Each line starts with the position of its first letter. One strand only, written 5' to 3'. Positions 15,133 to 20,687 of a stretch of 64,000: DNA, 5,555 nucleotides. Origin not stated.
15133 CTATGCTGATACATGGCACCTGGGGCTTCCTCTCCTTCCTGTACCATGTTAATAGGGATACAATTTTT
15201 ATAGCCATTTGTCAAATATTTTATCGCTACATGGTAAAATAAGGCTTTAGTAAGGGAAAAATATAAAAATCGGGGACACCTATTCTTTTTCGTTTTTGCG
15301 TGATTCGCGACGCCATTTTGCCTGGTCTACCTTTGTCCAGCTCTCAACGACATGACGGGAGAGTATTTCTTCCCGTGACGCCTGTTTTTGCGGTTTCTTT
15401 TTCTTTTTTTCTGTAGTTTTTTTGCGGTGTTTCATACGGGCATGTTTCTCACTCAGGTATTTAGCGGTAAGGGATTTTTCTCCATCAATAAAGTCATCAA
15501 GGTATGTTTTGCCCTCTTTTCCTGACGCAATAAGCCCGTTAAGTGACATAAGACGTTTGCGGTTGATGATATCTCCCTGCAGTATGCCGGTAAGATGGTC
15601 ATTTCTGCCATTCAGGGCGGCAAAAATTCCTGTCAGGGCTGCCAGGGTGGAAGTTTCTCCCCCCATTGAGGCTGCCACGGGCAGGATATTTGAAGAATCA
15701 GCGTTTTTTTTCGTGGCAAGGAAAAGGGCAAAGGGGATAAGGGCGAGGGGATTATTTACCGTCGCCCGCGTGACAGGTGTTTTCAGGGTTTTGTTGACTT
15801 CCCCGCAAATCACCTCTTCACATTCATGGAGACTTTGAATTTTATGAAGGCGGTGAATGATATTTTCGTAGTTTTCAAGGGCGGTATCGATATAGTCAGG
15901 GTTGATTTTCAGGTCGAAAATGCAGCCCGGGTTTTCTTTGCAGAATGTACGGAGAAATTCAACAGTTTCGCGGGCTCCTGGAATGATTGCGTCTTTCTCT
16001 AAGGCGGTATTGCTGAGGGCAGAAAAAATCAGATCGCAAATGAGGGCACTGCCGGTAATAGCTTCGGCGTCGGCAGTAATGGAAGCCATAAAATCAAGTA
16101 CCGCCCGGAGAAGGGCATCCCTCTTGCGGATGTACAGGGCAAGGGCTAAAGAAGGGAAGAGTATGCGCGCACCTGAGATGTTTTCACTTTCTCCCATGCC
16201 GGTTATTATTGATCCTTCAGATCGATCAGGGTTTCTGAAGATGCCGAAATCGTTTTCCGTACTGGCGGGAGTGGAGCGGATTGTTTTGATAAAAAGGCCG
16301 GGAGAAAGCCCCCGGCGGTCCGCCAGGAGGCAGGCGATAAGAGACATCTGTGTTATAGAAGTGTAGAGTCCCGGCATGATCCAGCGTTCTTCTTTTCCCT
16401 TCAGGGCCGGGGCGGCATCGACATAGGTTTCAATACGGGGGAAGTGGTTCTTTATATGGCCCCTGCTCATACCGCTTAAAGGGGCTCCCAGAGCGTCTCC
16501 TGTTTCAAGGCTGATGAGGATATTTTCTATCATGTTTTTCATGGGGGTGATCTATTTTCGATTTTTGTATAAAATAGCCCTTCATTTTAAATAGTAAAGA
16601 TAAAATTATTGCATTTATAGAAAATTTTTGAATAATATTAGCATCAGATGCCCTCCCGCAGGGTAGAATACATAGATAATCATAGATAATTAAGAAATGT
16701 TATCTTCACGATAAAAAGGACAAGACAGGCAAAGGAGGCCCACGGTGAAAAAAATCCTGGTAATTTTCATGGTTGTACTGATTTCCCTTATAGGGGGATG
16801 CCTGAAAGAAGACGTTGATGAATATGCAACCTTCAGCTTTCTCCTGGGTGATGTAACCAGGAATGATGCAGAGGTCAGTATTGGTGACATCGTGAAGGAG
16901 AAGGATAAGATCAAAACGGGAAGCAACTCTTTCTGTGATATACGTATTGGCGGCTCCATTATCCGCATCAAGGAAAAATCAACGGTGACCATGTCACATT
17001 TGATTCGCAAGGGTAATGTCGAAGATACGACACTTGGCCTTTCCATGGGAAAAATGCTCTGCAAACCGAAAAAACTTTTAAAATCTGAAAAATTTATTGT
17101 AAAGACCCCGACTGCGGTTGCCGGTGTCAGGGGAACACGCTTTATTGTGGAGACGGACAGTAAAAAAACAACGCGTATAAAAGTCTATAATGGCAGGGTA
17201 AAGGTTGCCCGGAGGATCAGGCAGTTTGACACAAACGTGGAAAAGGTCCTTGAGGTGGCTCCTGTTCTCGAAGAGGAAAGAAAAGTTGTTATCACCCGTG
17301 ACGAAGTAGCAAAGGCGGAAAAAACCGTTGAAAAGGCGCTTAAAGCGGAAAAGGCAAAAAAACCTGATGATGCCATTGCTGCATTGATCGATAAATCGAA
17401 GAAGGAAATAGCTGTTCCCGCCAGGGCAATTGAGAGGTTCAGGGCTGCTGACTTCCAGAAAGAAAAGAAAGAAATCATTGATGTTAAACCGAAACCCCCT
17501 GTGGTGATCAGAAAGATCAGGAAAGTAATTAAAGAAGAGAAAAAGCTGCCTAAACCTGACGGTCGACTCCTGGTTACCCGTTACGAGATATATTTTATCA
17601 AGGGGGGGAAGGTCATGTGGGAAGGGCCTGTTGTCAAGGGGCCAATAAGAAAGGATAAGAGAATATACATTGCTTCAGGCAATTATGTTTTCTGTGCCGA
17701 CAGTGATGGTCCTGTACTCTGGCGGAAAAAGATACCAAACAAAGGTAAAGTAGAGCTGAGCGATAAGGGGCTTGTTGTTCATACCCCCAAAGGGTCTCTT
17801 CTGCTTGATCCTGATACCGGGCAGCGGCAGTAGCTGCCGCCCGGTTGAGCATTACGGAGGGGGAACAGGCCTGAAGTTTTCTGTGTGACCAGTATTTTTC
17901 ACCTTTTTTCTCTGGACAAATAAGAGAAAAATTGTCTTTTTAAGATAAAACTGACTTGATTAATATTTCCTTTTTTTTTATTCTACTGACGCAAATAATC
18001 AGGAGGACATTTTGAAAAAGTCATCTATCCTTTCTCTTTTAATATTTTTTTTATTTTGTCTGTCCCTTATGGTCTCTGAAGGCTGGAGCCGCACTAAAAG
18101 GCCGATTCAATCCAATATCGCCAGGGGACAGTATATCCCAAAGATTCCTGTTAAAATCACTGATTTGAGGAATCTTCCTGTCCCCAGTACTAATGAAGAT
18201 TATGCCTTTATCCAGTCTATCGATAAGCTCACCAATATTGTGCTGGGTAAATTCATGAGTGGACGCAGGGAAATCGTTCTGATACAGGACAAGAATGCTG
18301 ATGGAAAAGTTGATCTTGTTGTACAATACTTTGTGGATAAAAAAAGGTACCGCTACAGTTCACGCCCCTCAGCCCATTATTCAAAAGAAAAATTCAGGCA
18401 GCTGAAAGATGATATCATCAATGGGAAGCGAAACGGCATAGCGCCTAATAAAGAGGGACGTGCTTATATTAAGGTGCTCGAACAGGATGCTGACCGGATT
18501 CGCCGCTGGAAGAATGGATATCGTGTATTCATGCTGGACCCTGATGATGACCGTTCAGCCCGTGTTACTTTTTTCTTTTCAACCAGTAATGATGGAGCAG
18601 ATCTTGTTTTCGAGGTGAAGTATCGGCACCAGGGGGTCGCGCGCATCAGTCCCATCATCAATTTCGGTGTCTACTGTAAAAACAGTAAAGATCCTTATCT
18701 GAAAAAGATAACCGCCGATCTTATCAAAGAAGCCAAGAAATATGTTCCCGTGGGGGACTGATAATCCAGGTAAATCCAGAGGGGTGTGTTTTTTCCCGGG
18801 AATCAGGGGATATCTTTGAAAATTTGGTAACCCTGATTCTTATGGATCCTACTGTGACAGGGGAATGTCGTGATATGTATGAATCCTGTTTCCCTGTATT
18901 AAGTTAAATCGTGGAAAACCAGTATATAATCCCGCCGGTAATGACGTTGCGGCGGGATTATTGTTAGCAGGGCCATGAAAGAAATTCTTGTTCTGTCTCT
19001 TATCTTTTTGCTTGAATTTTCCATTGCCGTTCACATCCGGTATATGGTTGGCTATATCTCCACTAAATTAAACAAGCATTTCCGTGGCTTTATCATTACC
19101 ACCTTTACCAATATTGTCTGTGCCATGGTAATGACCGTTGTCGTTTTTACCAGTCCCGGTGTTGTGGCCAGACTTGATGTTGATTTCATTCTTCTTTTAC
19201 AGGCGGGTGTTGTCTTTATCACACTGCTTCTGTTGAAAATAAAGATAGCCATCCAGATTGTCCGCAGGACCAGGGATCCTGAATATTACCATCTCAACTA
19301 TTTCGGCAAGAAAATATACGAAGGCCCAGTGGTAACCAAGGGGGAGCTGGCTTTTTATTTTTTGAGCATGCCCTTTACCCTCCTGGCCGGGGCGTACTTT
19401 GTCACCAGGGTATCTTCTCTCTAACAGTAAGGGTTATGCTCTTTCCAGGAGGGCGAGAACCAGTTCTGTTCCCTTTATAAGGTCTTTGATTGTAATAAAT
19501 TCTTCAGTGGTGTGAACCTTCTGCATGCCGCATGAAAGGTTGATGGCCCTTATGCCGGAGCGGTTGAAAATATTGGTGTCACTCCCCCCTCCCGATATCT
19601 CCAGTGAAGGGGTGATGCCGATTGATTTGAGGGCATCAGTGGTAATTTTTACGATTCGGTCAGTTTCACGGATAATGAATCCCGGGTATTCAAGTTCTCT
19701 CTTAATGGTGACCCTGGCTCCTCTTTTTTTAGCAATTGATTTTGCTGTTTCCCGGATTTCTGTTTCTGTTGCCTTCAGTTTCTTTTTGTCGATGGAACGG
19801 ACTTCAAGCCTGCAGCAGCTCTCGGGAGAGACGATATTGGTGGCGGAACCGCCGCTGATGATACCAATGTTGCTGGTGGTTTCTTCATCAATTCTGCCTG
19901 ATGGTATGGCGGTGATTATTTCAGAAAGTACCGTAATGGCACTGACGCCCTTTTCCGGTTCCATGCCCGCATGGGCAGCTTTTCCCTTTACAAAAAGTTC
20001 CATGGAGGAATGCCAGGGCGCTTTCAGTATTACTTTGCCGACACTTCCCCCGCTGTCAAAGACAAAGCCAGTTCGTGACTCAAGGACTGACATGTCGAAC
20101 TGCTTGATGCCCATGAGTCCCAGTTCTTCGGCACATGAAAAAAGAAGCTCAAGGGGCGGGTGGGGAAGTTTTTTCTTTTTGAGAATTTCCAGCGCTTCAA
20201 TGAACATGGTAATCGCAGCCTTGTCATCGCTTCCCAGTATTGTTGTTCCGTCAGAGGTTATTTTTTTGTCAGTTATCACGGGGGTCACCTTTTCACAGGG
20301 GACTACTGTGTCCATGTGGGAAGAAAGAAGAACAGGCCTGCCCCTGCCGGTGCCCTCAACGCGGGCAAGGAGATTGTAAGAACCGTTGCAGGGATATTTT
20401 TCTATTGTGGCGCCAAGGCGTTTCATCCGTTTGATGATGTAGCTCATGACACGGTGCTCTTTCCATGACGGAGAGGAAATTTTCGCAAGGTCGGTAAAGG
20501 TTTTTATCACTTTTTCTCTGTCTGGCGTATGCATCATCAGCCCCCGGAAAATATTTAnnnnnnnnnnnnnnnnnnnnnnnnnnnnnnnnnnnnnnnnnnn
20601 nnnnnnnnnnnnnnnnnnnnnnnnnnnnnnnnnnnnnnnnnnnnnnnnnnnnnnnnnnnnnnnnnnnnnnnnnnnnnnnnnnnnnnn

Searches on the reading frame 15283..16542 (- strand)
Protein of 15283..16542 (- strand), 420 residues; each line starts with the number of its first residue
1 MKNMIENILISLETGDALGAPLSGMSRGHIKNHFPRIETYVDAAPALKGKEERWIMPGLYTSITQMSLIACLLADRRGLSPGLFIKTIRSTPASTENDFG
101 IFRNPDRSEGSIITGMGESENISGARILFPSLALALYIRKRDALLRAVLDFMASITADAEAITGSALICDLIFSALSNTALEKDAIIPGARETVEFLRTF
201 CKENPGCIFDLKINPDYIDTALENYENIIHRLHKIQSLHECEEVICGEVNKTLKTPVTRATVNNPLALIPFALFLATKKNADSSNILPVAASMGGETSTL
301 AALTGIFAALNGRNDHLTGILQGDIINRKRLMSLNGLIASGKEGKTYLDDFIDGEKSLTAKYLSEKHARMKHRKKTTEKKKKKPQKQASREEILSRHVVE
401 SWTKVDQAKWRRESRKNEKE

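Call 49: search_protein_families(library=pfam, proteins=[window:15283-16542:-], max_evalue=0.00001)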
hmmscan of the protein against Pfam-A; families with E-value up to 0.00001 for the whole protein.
window:15283-16542:- (420 aa): 1 family
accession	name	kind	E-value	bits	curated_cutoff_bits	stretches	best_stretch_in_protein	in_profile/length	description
PF03747.19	ADP_ribosyl_GH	-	2e-09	38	26.2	1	14-308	8-275/287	ADP-ribosylglycohydrolase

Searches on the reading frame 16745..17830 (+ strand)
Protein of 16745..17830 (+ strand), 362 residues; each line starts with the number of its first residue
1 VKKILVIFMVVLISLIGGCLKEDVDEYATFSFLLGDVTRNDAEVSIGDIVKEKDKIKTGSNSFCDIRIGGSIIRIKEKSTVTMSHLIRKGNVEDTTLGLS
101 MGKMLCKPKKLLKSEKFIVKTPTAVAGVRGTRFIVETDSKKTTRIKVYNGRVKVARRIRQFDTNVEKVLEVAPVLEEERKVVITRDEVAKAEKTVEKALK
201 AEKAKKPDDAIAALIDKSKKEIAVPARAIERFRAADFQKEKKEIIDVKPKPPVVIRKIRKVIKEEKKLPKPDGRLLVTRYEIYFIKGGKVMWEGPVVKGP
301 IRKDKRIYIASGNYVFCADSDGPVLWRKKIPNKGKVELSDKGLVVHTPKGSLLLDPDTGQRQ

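Call 49: search_protein_families(library=pfam, proteins=[window:16745-17830:+], max_evalue=0.00001)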
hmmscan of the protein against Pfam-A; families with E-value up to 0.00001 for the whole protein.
window:16745-17830:+ (362 aa): 1 family
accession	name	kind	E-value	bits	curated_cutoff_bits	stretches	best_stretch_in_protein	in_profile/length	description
PF04773.18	FecR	-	9.7e-16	58.4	24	1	54-153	1-97/97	FecR protein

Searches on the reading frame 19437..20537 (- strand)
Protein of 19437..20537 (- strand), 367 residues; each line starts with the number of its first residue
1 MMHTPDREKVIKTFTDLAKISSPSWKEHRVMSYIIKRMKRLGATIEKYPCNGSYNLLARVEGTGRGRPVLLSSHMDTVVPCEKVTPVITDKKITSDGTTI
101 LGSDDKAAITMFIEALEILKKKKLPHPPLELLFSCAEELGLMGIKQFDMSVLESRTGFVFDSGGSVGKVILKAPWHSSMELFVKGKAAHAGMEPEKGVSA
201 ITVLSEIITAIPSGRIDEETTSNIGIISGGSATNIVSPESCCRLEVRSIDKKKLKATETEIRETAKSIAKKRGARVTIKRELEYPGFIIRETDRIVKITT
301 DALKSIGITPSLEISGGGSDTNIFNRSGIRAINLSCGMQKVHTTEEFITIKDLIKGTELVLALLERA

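Call 49: search_protein_families(library=pfam, proteins=[window:19437-20537:-], max_evalue=0.00001)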
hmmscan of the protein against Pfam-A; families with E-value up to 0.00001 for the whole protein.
window:19437-20537:- (367 aa): 4 families
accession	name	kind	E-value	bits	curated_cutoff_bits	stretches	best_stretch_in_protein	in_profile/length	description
PF07687.19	M20_dimer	-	4e-18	65.8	21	1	178-271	8-105/107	Peptidase dimerisation domain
PF01546.33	Peptidase_M20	-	4.8e-17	63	24.6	1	70-365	1-205/206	Peptidase family M20/M25/M40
PF05343.19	Peptidase_M42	-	2.4e-10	40.4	23.2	0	103-148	133-177/292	M42 glutamyl aminopeptidase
PF04389.22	Peptidase_M28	-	3.7e-08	33.8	21.3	1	55-169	1-101/193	Peptidase family M28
